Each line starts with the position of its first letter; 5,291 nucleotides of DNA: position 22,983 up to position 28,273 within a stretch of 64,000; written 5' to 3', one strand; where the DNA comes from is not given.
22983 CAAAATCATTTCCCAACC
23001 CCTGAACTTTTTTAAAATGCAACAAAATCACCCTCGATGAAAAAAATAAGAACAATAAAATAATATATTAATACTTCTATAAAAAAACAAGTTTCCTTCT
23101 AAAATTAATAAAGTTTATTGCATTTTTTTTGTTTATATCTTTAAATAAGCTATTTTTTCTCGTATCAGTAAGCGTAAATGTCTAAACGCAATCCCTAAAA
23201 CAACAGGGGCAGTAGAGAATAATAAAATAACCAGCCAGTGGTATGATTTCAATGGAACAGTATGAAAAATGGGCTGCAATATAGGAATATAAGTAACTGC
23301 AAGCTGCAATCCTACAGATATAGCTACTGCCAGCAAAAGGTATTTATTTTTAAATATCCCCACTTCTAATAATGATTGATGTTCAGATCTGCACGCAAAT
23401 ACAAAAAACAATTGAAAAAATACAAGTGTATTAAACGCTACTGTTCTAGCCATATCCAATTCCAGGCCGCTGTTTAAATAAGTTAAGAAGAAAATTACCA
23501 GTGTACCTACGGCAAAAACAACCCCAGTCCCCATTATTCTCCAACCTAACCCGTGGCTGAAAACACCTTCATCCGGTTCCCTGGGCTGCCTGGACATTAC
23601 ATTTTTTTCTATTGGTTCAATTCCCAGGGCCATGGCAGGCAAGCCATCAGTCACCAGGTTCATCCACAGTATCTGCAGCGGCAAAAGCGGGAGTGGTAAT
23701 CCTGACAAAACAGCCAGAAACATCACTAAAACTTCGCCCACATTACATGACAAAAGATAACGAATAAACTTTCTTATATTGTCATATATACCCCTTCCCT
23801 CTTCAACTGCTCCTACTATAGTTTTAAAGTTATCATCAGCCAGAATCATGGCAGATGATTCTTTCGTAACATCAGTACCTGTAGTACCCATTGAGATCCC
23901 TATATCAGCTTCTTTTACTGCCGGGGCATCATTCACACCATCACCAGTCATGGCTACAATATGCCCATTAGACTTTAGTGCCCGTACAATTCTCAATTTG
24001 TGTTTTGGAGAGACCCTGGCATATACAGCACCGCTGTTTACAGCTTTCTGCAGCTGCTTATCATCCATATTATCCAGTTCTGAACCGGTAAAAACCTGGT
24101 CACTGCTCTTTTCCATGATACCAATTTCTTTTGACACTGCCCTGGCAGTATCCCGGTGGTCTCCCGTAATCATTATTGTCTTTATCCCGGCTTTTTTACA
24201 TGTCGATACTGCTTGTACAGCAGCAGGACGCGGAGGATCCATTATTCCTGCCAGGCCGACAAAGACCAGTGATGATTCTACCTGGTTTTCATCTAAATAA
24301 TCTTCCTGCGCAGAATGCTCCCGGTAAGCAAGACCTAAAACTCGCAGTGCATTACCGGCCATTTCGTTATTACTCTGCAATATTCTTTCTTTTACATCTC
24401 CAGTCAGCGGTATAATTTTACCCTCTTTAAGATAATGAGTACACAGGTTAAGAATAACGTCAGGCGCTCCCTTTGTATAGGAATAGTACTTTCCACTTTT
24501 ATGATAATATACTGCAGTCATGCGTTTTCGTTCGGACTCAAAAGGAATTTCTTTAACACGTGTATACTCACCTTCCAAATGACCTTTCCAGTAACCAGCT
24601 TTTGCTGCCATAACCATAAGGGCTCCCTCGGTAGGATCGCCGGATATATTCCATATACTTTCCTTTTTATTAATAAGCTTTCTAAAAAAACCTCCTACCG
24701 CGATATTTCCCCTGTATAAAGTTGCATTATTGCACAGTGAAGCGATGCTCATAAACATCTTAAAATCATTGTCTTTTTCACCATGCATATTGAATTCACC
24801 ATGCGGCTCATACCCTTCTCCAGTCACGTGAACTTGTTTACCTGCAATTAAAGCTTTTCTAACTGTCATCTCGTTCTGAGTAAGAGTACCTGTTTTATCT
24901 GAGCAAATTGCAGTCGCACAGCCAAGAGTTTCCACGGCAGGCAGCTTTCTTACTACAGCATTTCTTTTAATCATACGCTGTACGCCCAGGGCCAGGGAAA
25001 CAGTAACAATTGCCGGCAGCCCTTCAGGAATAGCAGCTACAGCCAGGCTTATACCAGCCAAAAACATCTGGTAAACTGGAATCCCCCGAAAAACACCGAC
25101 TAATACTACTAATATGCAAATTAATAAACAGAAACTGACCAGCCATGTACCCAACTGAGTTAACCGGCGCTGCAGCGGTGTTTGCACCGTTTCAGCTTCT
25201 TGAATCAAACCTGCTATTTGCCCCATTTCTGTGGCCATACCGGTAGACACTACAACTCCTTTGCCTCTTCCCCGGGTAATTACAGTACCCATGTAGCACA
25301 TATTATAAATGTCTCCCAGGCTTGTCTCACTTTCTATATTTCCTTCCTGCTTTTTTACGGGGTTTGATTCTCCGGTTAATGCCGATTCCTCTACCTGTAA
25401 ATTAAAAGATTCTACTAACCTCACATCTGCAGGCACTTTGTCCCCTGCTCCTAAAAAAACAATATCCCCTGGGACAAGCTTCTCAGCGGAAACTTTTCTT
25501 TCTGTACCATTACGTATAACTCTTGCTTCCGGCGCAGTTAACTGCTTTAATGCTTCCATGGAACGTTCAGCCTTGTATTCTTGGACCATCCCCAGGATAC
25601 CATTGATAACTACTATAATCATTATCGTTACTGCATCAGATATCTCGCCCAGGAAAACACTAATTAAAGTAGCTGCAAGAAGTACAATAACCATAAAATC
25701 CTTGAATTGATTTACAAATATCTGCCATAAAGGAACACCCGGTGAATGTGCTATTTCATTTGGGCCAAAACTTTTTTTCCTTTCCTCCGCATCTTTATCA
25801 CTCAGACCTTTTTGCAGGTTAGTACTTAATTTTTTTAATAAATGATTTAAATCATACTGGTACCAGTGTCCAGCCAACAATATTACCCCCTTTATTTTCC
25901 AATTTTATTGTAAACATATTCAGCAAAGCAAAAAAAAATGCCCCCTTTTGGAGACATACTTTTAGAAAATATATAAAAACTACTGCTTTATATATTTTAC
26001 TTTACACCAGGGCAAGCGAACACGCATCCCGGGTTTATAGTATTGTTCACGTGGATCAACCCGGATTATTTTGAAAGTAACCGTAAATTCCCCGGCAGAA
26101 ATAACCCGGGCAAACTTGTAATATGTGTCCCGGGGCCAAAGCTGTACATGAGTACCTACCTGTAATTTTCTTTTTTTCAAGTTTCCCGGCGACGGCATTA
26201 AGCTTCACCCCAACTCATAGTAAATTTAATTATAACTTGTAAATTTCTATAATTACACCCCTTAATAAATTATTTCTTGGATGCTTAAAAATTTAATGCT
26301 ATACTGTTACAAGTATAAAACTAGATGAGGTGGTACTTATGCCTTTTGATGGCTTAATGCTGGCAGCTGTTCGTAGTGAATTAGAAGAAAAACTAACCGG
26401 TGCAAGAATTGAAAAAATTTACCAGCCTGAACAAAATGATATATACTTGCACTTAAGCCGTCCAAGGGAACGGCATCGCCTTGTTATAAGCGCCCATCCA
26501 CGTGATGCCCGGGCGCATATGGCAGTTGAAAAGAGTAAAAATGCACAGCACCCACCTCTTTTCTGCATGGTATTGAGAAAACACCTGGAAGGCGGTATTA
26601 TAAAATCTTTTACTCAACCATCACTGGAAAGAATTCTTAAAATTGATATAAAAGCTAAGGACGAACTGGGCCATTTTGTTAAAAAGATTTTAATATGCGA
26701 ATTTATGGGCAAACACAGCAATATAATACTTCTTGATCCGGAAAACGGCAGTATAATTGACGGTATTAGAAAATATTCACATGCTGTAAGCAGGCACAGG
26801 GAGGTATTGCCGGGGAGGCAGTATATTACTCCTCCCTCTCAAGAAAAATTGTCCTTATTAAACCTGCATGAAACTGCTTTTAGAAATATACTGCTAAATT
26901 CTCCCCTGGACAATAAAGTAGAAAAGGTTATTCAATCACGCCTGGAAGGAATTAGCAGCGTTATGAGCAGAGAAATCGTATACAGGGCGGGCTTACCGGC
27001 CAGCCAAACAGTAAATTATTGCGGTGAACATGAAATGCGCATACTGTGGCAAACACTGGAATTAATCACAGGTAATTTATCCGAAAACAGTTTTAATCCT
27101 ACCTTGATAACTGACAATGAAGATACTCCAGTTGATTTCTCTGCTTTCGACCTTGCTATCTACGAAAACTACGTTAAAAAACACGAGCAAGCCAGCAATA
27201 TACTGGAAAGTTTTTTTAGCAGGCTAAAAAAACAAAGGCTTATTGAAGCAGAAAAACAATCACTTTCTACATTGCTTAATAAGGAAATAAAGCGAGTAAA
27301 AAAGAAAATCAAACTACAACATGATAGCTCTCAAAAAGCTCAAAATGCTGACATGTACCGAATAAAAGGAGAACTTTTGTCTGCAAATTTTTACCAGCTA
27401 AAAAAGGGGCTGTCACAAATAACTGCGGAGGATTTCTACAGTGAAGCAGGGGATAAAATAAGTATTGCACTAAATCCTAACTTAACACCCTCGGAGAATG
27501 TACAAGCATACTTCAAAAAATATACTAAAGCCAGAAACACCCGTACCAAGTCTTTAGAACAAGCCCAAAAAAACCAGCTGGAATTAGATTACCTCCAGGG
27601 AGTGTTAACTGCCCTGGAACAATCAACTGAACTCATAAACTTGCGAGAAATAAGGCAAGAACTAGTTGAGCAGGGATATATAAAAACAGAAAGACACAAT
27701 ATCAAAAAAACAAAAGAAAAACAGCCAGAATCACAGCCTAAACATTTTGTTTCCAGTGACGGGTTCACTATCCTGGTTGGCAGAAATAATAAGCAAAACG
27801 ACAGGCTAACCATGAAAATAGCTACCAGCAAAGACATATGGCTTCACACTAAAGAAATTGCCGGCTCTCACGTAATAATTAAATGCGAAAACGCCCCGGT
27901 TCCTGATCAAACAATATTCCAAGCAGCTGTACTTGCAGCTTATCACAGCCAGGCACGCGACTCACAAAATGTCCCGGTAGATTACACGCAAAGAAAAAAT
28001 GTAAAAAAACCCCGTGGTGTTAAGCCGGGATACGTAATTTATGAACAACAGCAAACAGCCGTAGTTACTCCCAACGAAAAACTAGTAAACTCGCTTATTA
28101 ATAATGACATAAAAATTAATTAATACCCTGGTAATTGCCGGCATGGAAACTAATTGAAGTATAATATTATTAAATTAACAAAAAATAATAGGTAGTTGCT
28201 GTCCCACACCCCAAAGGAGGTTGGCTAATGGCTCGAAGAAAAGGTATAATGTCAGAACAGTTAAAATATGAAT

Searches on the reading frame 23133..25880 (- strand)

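Call 48: search_protein_families(library=pfam, max_evalue=0.00001, proteins=[window:23133-25880:-])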
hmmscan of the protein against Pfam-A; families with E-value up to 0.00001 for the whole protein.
window:23133-25880:- (915 aa): 5 families
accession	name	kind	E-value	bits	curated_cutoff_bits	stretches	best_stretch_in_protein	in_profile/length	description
PF00689.26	Cation_ATPase_C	-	1.3e-59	201.3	27.3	1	729-898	1-171/175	Cation transporting ATPase, C-terminus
PF00122.25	E1-E2_ATPase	-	2.4e-57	193.8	28.1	1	114-305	2-180/181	E1-E2 ATPase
PF13246.12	Cation_ATPase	-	3.5e-24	85.1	21.7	1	382-483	2-91/91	Cation transport ATPase (P-type)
PF00690.31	Cation_ATPase_N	-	1.4e-22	79.6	20.4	1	6-74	1-69/69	Cation transporter/ATPase, N-terminus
PF00702.32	Hydrolase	-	8.5e-21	75.7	26.4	1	324-659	3-191/191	haloacid dehalogenase-like hydrolase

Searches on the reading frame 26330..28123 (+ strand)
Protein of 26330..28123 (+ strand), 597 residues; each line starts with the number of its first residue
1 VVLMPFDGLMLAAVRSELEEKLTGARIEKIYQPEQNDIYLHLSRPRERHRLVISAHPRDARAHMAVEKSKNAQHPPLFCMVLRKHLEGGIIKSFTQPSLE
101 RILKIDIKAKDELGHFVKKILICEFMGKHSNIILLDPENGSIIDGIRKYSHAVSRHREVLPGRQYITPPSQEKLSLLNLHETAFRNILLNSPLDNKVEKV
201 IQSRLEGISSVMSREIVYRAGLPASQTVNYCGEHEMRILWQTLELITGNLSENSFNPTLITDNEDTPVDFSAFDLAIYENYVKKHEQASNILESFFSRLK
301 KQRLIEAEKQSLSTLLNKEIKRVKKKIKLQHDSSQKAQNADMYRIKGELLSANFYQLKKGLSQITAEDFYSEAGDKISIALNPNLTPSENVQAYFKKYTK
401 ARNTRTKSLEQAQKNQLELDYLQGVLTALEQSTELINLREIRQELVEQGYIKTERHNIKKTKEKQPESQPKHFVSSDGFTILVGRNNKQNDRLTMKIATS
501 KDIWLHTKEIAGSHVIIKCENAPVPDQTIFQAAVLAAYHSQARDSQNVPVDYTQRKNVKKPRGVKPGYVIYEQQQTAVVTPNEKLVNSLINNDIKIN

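Call 48: search_protein_families(library=pfam, max_evalue=0.00001, proteins=[window:26330-28123:+])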
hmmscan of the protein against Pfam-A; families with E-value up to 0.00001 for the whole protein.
window:26330-28123:+ (597 aa): 3 families
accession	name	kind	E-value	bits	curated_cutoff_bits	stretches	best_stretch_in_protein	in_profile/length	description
PF05833.16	NFACT_N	-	6.9e-138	460.7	31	1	7-463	1-455/456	NFACT N-terminal and middle domains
PF05670.18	NFACT-R_1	-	2e-17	64.1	29.8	1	472-571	4-110/112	NFACT protein RNA binding domain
PF18297.6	NFACT-R_2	-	9.5e-11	42.2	26.9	1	472-559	3-86/104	NFACT protein RNA binding domain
